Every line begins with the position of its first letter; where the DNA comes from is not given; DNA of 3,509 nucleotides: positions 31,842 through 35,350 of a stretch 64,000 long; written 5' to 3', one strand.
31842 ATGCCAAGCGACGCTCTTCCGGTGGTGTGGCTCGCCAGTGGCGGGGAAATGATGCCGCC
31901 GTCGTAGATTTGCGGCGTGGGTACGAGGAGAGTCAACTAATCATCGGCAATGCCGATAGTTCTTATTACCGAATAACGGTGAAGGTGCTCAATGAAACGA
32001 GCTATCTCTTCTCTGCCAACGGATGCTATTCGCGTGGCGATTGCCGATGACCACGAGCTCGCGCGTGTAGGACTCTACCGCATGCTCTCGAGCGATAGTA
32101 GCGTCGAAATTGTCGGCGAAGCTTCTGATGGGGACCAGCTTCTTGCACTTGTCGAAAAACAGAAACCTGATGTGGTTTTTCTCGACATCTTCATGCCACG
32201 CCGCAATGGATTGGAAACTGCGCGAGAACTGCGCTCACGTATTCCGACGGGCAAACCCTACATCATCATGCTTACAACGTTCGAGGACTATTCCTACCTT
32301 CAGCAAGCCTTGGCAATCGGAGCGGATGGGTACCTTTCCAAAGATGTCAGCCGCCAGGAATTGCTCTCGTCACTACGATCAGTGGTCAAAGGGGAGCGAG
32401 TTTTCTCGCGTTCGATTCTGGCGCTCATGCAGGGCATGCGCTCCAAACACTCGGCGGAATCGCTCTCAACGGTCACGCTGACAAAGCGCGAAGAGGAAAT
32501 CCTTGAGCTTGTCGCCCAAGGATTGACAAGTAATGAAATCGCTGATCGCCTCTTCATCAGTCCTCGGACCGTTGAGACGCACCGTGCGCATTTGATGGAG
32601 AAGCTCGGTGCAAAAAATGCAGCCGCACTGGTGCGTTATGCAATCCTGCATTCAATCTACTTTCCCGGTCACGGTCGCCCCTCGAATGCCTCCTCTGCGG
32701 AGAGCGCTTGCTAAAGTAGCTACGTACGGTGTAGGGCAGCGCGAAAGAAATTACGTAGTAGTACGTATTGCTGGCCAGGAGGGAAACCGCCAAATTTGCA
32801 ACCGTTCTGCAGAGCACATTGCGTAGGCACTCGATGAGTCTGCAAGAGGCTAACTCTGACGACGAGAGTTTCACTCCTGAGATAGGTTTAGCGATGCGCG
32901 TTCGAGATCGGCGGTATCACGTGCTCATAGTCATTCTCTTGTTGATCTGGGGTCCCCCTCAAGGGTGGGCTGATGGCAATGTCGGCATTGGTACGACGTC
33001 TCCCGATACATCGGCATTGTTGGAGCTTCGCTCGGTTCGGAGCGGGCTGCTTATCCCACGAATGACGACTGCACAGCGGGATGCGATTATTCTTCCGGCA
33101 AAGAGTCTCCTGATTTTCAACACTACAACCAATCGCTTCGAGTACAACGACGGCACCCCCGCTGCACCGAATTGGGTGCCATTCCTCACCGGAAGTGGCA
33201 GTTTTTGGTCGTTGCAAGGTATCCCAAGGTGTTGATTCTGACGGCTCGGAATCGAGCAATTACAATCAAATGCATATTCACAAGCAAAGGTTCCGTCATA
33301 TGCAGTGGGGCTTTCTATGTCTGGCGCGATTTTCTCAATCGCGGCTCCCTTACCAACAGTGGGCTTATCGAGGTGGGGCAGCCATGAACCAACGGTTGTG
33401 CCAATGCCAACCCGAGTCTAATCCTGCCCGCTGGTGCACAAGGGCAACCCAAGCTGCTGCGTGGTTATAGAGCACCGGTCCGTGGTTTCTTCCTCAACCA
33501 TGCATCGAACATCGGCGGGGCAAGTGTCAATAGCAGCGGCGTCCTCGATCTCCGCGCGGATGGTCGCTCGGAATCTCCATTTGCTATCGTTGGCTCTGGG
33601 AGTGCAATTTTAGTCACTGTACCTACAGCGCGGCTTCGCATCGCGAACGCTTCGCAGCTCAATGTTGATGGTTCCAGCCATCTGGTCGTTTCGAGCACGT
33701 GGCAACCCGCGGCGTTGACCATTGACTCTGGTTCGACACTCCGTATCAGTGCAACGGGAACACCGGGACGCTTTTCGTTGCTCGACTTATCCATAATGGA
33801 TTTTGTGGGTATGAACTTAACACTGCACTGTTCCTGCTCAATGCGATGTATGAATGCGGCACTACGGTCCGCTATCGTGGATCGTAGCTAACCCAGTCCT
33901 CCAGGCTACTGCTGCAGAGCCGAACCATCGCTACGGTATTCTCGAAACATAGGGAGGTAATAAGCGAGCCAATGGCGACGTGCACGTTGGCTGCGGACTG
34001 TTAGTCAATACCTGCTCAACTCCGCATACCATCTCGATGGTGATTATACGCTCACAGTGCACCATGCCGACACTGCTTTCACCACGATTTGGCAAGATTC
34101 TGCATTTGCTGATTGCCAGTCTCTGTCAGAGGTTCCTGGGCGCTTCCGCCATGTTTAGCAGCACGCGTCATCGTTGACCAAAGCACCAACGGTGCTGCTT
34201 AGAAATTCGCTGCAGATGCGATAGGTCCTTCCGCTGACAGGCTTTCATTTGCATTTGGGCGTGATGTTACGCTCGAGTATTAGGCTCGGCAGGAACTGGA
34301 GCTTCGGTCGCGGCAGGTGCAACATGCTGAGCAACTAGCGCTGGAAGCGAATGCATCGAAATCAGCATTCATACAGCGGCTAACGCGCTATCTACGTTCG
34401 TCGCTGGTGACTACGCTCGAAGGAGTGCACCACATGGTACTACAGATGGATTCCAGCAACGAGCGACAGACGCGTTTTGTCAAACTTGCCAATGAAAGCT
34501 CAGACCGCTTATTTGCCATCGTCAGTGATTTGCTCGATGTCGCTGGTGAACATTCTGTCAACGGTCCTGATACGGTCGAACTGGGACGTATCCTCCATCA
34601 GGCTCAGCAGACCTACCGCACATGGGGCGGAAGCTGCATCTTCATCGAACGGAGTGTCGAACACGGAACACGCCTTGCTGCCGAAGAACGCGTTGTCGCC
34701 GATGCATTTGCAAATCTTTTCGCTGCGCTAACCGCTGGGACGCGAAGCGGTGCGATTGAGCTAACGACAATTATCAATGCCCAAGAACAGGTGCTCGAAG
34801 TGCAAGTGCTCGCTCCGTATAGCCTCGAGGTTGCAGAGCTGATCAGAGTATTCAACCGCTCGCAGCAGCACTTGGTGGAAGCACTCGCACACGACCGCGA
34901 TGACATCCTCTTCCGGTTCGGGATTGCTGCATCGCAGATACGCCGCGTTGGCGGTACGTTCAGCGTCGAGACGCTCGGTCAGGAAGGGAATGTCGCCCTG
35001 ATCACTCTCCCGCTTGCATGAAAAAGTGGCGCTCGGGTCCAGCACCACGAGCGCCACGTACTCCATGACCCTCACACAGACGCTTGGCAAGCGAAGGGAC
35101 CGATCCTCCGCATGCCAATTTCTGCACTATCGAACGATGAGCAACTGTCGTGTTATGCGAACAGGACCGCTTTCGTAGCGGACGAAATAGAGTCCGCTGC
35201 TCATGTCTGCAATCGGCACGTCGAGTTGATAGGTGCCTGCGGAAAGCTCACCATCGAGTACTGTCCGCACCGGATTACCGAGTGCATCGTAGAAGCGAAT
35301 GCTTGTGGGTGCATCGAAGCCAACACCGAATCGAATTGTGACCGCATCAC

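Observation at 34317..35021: Truncated histidine-kinase-like protein lacking canonical phospho-acceptor His and with degenerate ATP-binding boxes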

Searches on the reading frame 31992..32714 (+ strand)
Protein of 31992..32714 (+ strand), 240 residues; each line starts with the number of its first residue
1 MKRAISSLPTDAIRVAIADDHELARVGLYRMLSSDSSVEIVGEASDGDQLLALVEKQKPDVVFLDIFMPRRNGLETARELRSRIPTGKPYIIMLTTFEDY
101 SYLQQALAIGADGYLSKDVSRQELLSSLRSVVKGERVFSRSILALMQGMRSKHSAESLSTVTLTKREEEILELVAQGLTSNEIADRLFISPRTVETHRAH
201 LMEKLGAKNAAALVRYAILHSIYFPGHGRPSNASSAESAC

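Call 3: search_protein_families(library=pfam, proteins=[window:31992-32714:+], max_evalue=10)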
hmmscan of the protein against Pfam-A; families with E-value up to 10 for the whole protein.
window:31992-32714:+ (240 aa): 15 families
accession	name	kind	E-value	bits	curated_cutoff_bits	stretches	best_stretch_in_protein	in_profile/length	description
PF00072.30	Response_reg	-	3.5e-27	95.2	30.2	1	15-128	1-110/111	Response regulator receiver domain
PF00196.25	GerE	-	8.8e-23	80.1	23.5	1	162-217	2-57/57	Bacterial regulatory proteins, luxR family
PF08281.18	Sigma70_r4_2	-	6.1e-06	26.2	25.7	1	162-205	10-54/54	Sigma-70, region 4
PF13384.12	HTH_23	-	5.5e-05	23.3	24.6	1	169-195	9-35/50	Homeodomain-like domain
PF13412.12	HTH_24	-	0.0026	17.7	21.9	1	166-203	4-43/48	Winged helix-turn-helix DNA-binding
PF02796.21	HTH_7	-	0.0044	17.6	23.8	1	168-194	12-38/45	Helix-turn-helix domain of resolvase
PF08279.18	HTH_11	-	0.0066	16.8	25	1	166-197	1-35/55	HTH domain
PF21332.3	AmiR_N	-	0.011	16.1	27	1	57-128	39-107/111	AmiR, N-terminal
PF14493.12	HTH_40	-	0.014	16.1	27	1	168-204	3-39/89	Helix-turn-helix domain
PF13936.12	HTH_38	-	0.039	14.1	27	1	168-196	11-39/44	Helix-turn-helix domain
PF04545.22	Sigma70_r4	-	0.062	13.3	24.1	1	162-197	4-40/50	Sigma-70, region 4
PF07638.17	Sigma70_ECF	-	0.07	13.5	21.1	1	169-199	142-173/185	ECF sigma factor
PF19610.4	DUF6115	-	0.11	13.3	27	1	157-187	91-120/134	Family of unknown function (DUF6115)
PF13518.12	HTH_28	-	0.14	12.7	25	1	169-197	4-32/52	Helix-turn-helix domain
PF13551.12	HTH_29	-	0.15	12.6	28.1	1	169-198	3-33/64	Winged helix-turn helix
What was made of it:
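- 31992..32714 (+): Intact NarL/FixJ-type response regulator (REC + GerE HTH, 240 aa), the first gene of the conserved locus. Pfam Response_reg 3.5e-27 and GerE 8.8e-23 (call 3).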

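Call 4: search_protein_families(library=ncbifam, proteins=[window:31992-32714:+], max_evalue=10)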
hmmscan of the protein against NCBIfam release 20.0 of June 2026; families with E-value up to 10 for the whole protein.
window:31992-32714:+ (240 aa): 127 families (the best 25 are shown)
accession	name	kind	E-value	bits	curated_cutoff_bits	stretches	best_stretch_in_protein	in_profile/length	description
NF052445.1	RespRegMctR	equivalog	3.4e-47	160.5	300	1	13-221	2-203/205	two-component system response regulator MctR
NF007935.0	PRK10651.1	equivalog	6.5e-42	143.1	250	1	11-209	5-202/216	two-component system response regulator NarL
NF011896.0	PRK15369.1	equivalog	4.9e-40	137.4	242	1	13-217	4-204/211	two component system response regulator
NF047785.1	respo_reg_MadR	equivalog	1.5e-38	132.3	300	1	13-214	1-200/209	MadR family response regulator transcription factor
NF007018.1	PRK09483.1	equivalog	1.5e-36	126.1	280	1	13-222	2-208/217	UvrY/SirA/GacA family response regulator transcription factor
NF007708.0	PRK10403.1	equivalog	2.8e-34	118.5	343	1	13-210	7-201/215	nitrate/nitrite response regulator protein NarP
NF007685.0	PRK10360.1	equivalog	6.5e-31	107.7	258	1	13-215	2-190/196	response regulator transcription factor UhpA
NF007419.0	PRK09958.1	equivalog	1.9e-27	96.2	251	1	16-217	4-198/204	acid-sensing system DNA-binding response regulator EvgA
NF007403.0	PRK09935.1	equivalog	8.3e-24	84.4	271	1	14-221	5-208/210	fimbria biosynthesis transcriptional regulator FimZ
NF006900.1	PRK09390.1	equivalog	1.8e-23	83.1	255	1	11-218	3-198/203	response regulator FixJ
NF040749.1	tetrathio_RR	equivalog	1.3e-22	80.5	290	1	44-215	29-186/191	tetrathionate respiration response regulator TtrR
TIGR02875.1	spore_0_A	equivalog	1.9e-20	73.2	200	1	12-141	2-128/262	sporulation transcription factor Spo0A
NF008677.0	PRK11697.1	equivalog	3.5e-20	72.4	246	1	13-136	2-120/238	two-component system response regulator BtsR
NF008098.0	PRK10840.1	equivalog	5.8e-20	71.7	235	1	12-217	3-205/216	response regulator transcription factor RcsB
NF007505.1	PRK10100.1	equivalog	1.5e-18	67.2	250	1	60-217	43-199/204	biofilm master transcriptional regulator CsgD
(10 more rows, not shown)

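Call 40: find_homologous_proteins(query=window:31992-32714:+, max_evalue=1e-40)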
Query window:31992-32714:+ (240 aa): 242 proteins with E <= 1e-40 among 4788 candidates; the best 120 are listed.
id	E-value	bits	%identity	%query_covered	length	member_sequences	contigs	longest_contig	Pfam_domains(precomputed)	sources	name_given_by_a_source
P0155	1.2e-146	504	100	100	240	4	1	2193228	PF00196.26,PF08281.19,PF00072.31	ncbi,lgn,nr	ncbi:MAG: putative transcriptional regulatory protein YxjL [Candidatus Kapaibacterium sp.]|nr:MAG: p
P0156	1.1e-142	491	97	100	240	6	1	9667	PF00196.26,PF08281.19,PF00072.31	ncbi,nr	ncbi:Response regulator protein VraR [bacterium HR20]|nr:Response regulator protein VraR [bacterium 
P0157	4.9e-139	479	95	100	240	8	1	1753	PF00196.26,PF08281.19,PF00072.31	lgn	-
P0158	9.5e-126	436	85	100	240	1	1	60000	PF00196.26,PF08281.19,PF00072.31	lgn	-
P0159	2.3e-104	366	75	94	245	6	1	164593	PF00196.26,PF00072.31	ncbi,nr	ncbi:MAG: response regulator transcription factor [Chlorobi bacterium]|nr:response regulator transcr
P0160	1.9e-102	360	74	95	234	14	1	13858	PF00196.26,PF00072.31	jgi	jgi:DNA-binding NarL/FixJ family response regulator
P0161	2.5e-100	353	76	92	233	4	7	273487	PF00196.26,PF08281.19,PF00072.31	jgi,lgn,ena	-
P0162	4.8e-100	352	73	97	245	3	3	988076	PF00196.26,PF08281.19,PF00072.31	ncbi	-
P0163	1.9e-98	347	74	92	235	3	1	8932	PF00196.26,PF08281.19,PF00072.31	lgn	-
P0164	8.3e-98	344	75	89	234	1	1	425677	PF00196.26,PF00072.31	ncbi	-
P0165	1.7e-97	343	73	93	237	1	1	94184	PF13384.13,PF00196.26,PF08281.19,PF00072.31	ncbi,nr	ncbi:MAG: response regulator transcription factor [Chlorobi bacterium]|nr:response regulator transcr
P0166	1.7e-97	343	73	92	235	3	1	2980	PF00196.26,PF08281.19,PF00072.31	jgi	jgi:two-component system response regulator NreC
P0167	9.2e-96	338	69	95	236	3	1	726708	PF13384.13,PF00196.26,PF08281.19,PF00072.31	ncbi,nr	ncbi:MAG: response regulator transcription factor [Bacteroidota bacterium]|nr:response regulator tra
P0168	3.3e-95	336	68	93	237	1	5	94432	PF13384.13,PF00196.26,PF08281.19,PF00072.31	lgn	-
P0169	1.2e-94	334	68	94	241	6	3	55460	PF00196.26,PF08281.19,PF00072.31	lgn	-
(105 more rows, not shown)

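Call 41: find_encoding_contigs(protein=P0159, flank=10000, max_places=2)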
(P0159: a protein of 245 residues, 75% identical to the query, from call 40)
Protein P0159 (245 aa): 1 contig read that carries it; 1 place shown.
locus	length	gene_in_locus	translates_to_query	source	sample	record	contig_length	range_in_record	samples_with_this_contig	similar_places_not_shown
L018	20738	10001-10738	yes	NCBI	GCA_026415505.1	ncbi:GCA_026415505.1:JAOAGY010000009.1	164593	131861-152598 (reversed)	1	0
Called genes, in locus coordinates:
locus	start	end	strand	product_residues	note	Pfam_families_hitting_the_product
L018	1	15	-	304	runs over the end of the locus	PF00535:Glycos_transf_2, PF13641:Glyco_tranf_2_3, PF13632:Glyco_trans_2_3, PF02709:Glyco_transf_7C (weak)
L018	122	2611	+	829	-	PF00676:E1_dh, PF02779:Transket_pyr, PF02780:Transketolase_C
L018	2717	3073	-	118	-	-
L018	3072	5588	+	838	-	PF00521:DNA_topoisoIV, PF03989:DNA_gyraseA_C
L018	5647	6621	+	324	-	PF00890:FAD_binding_2 (weak), PF01266:DAO (weak), PF01946:Thi4 (weak), PF07992:Pyr_redox_2, PF12831:FAD_oxidored (weak), PF13450:NAD_binding_8 (weak), PF13738:Pyr_redox_3, PF00070:Pyr_redox, +2 more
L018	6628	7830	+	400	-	PF00083:Sugar_tr, PF01306:LacY_symp (weak), PF07690:MFS_1, PF12832:MFS_1_like, PF07690:MFS_1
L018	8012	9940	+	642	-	PF00795:CN_hydrolase, PF02540:NAD_synthase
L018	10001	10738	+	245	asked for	PF00072:Response_reg, PF00196:GerE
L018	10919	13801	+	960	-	PF26696:PTL_trimer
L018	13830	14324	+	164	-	-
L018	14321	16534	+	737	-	-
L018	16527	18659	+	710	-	-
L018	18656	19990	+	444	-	-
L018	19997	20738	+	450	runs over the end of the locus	PF00691:OmpA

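Call 42: find_encoding_contigs(protein=P0162, flank=10000, max_places=2)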
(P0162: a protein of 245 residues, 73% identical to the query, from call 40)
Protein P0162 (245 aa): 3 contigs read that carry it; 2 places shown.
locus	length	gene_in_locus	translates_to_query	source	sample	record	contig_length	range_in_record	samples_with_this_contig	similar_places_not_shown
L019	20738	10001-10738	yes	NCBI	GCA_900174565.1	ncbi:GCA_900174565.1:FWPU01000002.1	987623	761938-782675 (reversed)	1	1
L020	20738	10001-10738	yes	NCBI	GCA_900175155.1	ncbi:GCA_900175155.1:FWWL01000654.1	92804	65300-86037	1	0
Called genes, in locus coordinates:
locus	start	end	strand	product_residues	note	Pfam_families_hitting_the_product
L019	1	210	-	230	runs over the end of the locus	PF00814:TsaD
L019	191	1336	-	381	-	PF01053:Cys_Met_Meta_PP, PF00155:Aminotran_1_2 (weak), PF00266:Aminotran_5 (weak)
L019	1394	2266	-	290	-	PF02588:YitT_membrane, PF10035:DUF2179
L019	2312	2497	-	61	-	-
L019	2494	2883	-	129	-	PF00583:Acetyltransf_1, PF13673:Acetyltransf_10, PF13508:Acetyltransf_7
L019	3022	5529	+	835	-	PF00521:DNA_topoisoIV, PF03989:DNA_gyraseA_C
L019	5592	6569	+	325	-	PF00890:FAD_binding_2 (weak), PF01266:DAO (weak), PF03486:HI0933_like (weak), PF07992:Pyr_redox_2, PF12831:FAD_oxidored (weak), PF13450:NAD_binding_8 (weak), PF13738:Pyr_redox_3, PF00070:Pyr_redox, +2 more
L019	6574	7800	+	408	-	PF07690:MFS_1, PF12832:MFS_1_like, PF00083:Sugar_tr, PF07690:MFS_1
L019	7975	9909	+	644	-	PF00795:CN_hydrolase, PF02540:NAD_synthase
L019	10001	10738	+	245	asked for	PF00072:Response_reg, PF00196:GerE, PF08281:Sigma70_r4_2 (weak)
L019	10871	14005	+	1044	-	PF26696:PTL_trimer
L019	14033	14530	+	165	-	-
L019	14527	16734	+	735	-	-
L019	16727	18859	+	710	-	-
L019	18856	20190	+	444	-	-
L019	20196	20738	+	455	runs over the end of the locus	PF00691:OmpA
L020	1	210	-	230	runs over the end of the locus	PF00814:TsaD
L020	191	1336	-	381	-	PF01053:Cys_Met_Meta_PP, PF00155:Aminotran_1_2 (weak), PF00266:Aminotran_5 (weak)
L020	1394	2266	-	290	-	PF02588:YitT_membrane, PF10035:DUF2179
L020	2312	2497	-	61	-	-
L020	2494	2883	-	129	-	PF00583:Acetyltransf_1, PF13673:Acetyltransf_10, PF13508:Acetyltransf_7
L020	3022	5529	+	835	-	PF00521:DNA_topoisoIV, PF03989:DNA_gyraseA_C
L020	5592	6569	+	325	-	PF00890:FAD_binding_2 (weak), PF01266:DAO (weak), PF03486:HI0933_like (weak), PF07992:Pyr_redox_2, PF12831:FAD_oxidored (weak), PF13450:NAD_binding_8 (weak), PF13738:Pyr_redox_3, PF00070:Pyr_redox, +2 more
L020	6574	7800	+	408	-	PF07690:MFS_1, PF12832:MFS_1_like, PF00083:Sugar_tr, PF13347:MFS_2 (weak), PF07690:MFS_1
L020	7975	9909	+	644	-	PF00795:CN_hydrolase, PF02540:NAD_synthase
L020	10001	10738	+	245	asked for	PF00072:Response_reg, PF00196:GerE, PF08281:Sigma70_r4_2 (weak)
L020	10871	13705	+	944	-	PF26696:PTL_trimer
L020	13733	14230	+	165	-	-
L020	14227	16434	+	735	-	-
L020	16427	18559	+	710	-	-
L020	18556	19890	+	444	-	-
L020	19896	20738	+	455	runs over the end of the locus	PF00691:OmpA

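Call 43: find_encoding_contigs(protein=P0158, flank=10000, max_places=2)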
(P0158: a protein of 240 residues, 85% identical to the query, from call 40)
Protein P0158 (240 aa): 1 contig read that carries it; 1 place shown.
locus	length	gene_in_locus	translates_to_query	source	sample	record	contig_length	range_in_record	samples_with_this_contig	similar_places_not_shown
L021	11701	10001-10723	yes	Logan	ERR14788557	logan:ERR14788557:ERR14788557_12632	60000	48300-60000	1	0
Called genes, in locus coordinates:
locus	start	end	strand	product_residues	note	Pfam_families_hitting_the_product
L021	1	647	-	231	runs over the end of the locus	PF00814:TsaD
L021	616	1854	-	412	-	PF01053:Cys_Met_Meta_PP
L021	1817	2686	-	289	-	PF02588:YitT_membrane, PF10035:DUF2179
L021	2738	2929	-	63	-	-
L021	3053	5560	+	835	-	PF00521:DNA_topoisoIV, PF03989:DNA_gyraseA_C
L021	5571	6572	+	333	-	PF00890:FAD_binding_2 (weak), PF01266:DAO (weak), PF03486:HI0933_like (weak), PF07992:Pyr_redox_2, PF12831:FAD_oxidored (weak), PF13450:NAD_binding_8 (weak), PF13738:Pyr_redox_3, PF00070:Pyr_redox, +3 more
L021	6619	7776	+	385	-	PF00083:Sugar_tr, PF07690:MFS_1, PF12832:MFS_1_like, PF05977:MFS_3 (weak), PF07690:MFS_1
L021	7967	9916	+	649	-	PF00795:CN_hydrolase, PF02540:NAD_synthase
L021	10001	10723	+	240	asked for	PF00072:Response_reg, PF08281:Sigma70_r4_2 (faint), PF00196:GerE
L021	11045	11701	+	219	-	?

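Call 44: find_encoding_contigs(protein=P0156, flank=10000, max_places=2)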
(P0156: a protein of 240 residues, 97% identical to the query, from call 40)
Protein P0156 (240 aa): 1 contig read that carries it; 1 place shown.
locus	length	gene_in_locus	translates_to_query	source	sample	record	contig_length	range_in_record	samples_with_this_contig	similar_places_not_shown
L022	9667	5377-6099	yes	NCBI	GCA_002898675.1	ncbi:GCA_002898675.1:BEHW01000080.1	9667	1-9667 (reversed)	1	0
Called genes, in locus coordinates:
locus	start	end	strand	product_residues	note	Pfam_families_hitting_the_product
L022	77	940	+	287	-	PF03989:DNA_gyraseA_C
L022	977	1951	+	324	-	PF00890:FAD_binding_2 (weak), PF01266:DAO (weak), PF03486:HI0933_like (weak), PF07992:Pyr_redox_2, PF12831:FAD_oxidored (weak), PF13450:NAD_binding_8 (weak), PF13738:Pyr_redox_3, PF00070:Pyr_redox, +1 more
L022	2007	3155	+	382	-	PF00083:Sugar_tr, PF05977:MFS_3 (faint), PF06779:MFS_4 (weak), PF07690:MFS_1, PF12832:MFS_1_like, PF07690:MFS_1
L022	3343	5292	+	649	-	PF00795:CN_hydrolase, PF02540:NAD_synthase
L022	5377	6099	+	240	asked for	PF00072:Response_reg, PF08281:Sigma70_r4_2 (weak), PF00196:GerE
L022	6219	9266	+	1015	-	PF26696:PTL_trimer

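Call 64: search_protein_families(library=ncbifam, proteins=[L022:6219-9266:+], max_evalue=0.001)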
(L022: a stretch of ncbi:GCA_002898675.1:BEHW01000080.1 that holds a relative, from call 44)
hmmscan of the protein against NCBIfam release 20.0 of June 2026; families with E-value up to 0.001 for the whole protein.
L022:6219-9266:+ (1015 aa): 0 families

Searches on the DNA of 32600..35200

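Call 59: search_rna_families(source=window, start=32600, end=35200, threshold=evalue, max_evalue=0.1)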
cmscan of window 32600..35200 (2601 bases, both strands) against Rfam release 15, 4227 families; matches with E-value up to 0.1: 0.
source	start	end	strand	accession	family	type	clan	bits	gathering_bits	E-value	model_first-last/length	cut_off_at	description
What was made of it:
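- Tried and rejected: No hits (call 59), so the ORF-free 1.1 kb is not a known RNA gene.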
